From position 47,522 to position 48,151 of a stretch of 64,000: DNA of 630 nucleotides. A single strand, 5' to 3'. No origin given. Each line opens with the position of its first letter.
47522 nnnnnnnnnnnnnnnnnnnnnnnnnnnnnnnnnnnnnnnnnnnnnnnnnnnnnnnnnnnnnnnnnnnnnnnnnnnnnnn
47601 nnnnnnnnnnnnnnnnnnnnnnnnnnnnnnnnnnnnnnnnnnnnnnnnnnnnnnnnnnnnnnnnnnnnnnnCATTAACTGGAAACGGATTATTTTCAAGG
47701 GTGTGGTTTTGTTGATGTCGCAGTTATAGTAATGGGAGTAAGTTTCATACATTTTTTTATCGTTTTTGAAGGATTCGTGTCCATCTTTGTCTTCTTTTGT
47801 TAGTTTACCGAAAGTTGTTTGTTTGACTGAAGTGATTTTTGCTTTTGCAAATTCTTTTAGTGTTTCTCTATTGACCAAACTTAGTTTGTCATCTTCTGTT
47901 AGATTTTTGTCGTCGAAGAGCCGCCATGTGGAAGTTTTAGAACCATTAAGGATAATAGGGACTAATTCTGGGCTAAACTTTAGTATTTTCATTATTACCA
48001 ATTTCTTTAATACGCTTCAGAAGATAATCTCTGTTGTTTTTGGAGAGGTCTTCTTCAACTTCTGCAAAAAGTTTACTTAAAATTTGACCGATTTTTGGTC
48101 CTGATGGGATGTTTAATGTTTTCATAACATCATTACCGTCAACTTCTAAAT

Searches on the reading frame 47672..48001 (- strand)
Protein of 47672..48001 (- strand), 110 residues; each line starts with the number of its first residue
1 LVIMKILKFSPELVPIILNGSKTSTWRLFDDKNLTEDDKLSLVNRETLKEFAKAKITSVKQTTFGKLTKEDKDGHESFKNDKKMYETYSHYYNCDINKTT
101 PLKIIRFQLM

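Call 80: search_protein_families(library=pfam, proteins=[window:47672-48001:-], max_evalue=0.01)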
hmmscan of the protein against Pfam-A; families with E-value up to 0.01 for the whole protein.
window:47672-48001:- (110 aa): 2 families
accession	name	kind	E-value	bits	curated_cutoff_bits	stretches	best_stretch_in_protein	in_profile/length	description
PF04266.20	ASCH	-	4.3e-08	34.2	21.2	1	7-109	1-101/103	ASCH domain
PF15139.11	CFAP95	-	0.0041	17.5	27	1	28-99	74-146/195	Protein CFAP95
